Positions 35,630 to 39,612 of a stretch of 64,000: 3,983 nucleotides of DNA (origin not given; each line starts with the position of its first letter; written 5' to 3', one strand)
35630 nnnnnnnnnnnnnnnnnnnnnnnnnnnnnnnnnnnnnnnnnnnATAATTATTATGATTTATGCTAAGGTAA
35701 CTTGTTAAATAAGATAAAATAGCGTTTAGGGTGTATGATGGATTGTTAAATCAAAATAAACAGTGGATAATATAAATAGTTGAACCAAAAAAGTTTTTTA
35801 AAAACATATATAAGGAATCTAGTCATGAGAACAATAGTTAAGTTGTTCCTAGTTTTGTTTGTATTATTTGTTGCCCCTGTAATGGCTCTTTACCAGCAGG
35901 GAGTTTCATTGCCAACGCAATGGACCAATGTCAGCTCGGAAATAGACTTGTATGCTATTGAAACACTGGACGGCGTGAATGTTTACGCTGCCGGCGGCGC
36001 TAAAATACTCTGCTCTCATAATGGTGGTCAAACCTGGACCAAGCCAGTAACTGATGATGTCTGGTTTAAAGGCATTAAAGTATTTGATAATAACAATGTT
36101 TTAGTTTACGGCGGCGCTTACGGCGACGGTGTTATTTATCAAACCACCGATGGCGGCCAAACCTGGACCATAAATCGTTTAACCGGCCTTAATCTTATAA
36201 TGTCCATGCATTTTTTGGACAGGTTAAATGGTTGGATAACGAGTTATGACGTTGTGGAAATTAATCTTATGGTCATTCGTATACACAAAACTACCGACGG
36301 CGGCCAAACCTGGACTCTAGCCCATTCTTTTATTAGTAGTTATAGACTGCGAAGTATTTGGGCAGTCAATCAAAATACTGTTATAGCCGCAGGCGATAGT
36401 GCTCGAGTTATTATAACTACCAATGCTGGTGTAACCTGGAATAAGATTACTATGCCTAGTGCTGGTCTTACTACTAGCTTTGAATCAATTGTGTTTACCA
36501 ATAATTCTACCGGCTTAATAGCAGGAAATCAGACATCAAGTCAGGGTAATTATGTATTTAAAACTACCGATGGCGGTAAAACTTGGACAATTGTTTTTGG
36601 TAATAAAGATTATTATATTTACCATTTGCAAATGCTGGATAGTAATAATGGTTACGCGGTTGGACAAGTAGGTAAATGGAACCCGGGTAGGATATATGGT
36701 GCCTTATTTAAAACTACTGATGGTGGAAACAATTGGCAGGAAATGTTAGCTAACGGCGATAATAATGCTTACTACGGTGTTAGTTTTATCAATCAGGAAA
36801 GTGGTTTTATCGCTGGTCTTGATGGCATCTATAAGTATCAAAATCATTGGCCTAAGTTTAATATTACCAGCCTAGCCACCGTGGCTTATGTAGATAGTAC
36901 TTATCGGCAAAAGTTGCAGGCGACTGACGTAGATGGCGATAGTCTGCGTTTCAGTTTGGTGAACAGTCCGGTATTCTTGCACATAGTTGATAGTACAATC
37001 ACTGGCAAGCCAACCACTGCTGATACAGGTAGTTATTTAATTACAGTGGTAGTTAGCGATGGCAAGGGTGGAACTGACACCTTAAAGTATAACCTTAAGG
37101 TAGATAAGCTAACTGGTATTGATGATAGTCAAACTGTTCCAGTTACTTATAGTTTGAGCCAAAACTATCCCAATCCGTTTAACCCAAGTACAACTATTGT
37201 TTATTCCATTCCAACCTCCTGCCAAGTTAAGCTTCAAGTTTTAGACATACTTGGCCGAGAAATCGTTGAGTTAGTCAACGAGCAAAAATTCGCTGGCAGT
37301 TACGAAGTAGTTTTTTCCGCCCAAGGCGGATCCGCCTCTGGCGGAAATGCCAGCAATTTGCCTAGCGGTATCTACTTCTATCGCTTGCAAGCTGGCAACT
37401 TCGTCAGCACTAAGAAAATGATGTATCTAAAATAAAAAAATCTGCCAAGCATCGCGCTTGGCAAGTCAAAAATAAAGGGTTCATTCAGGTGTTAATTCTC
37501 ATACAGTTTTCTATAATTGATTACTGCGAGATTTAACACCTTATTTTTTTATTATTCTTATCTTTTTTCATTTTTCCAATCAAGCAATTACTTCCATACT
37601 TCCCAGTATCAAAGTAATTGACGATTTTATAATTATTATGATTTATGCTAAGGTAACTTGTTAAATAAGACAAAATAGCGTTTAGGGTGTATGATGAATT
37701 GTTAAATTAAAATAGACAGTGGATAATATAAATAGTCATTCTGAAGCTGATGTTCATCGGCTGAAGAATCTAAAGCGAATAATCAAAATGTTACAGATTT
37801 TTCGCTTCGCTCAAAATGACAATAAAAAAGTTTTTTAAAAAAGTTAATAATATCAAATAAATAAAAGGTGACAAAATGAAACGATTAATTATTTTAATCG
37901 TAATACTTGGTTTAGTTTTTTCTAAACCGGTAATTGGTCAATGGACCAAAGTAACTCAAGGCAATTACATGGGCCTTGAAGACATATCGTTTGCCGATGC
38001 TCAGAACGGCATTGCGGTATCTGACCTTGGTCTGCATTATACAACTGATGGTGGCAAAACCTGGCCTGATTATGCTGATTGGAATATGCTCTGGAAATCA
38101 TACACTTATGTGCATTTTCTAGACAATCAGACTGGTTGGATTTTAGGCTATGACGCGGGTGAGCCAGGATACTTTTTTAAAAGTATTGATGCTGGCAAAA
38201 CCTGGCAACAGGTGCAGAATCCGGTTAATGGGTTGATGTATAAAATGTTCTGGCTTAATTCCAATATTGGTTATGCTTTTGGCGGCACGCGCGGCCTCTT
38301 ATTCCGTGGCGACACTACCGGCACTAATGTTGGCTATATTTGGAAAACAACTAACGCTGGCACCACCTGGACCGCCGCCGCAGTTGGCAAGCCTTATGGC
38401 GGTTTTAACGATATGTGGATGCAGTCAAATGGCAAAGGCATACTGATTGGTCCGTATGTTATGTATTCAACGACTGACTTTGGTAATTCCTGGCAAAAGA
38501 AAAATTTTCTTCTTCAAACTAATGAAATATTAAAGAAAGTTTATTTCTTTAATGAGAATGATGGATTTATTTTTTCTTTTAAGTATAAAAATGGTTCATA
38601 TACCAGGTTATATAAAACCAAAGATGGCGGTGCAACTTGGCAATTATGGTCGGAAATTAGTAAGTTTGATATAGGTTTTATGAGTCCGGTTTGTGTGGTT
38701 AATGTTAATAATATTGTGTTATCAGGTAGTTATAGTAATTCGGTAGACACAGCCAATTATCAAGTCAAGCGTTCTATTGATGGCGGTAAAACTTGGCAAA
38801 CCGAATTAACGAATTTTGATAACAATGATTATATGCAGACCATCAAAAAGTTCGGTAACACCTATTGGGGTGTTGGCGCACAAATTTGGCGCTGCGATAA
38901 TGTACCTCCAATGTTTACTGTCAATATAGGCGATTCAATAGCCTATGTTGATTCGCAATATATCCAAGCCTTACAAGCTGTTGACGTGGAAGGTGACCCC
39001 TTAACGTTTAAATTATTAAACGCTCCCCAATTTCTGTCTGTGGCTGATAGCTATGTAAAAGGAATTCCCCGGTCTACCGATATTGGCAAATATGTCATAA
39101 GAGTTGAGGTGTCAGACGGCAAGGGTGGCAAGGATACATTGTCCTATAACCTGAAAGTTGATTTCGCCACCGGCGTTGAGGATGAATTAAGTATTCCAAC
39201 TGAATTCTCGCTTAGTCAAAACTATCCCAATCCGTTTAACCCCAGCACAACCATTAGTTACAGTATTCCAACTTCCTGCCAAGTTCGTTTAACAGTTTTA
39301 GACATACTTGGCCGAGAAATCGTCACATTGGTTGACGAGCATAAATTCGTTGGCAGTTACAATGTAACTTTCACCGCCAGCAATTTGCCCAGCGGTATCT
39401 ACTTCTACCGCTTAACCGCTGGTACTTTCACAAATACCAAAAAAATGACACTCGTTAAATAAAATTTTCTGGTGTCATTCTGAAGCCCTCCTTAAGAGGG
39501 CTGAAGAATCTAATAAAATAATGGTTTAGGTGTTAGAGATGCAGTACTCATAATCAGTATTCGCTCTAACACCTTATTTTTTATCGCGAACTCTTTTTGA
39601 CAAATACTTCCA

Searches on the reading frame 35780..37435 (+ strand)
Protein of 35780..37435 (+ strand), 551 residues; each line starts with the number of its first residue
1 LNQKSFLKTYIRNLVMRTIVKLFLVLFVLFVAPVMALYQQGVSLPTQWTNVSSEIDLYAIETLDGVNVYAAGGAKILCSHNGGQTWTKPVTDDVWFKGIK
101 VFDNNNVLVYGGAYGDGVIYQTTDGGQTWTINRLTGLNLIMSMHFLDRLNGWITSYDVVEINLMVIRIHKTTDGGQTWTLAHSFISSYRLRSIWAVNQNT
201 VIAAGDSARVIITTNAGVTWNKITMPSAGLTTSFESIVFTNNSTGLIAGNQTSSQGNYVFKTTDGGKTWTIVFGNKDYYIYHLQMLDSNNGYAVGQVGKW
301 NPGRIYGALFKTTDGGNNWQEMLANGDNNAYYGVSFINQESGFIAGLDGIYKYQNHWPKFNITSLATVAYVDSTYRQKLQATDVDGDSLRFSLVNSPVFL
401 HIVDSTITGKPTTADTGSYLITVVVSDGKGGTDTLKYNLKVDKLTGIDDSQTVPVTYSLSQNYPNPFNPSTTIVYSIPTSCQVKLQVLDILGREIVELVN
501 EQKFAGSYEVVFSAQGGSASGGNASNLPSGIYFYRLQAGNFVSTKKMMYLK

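Call 11: search_protein_families(library=pfam, proteins=[window:35780-37435:+], max_evalue=0.001)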
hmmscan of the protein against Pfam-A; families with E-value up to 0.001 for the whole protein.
window:35780-37435:+ (551 aa): 8 families
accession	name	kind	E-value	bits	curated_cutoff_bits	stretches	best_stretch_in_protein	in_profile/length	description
PF15902.12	Sortilin-Vps10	-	6.2e-13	48.8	33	2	168-272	3-112/446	Sortilin, neurotensin receptor 3,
PF14870.12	PSII_BNR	-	2.9e-11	43.6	27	1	168-270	40-138/303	Photosynthesis system II assembly factor YCF48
PF02012.26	BNR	-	2.7e-09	36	27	0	78-88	2-12/12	BNR/Asp-box repeat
PF05345.18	He_PIG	-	3.6e-08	34.2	24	1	365-441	9-95/96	Putative Ig domain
PF18962.6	Por_Secre_tail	-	1.2e-07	32.4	27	1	463-547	2-73/75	Secretion system C-terminal sorting domain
PF17963.7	Big_9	-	2.6e-06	28.7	23.6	1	367-438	12-87/89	Bacterial Ig domain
PF17892.7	Cadherin_5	-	2.3e-05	24.6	26.5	1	380-441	32-97/98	Cadherin-like domain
PF13088.12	BNR_2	-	0.00067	19.5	31.4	0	202-290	132-211/277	BNR repeat-like domain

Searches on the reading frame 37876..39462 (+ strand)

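Call 11: search_protein_families(library=pfam, proteins=[window:37876-39462:+], max_evalue=0.001)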
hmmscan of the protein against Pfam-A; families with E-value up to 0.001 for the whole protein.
window:37876-39462:+ (528 aa): 7 families
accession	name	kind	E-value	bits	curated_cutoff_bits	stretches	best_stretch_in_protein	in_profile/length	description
PF18962.6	Por_Secre_tail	-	3.5e-10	40.5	27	1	450-524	2-73/75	Secretion system C-terminal sorting domain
PF14870.12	PSII_BNR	-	3.8e-10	40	27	1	22-189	8-160/303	Photosynthesis system II assembly factor YCF48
PF15902.12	Sortilin-Vps10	-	4e-08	32.9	33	1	155-306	3-160/446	Sortilin, neurotensin receptor 3,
PF02012.26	BNR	-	7.5e-08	31.7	27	0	55-63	2-10/12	BNR/Asp-box repeat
PF05345.18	He_PIG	-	5.8e-06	27.1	24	1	346-428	2-95/96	Putative Ig domain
PF17963.7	Big_9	-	0.00038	21.7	23.6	0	359-425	16-87/89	Bacterial Ig domain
PF13088.12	BNR_2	-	0.00058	19.7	31.4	0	195-259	139-202/277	BNR repeat-like domain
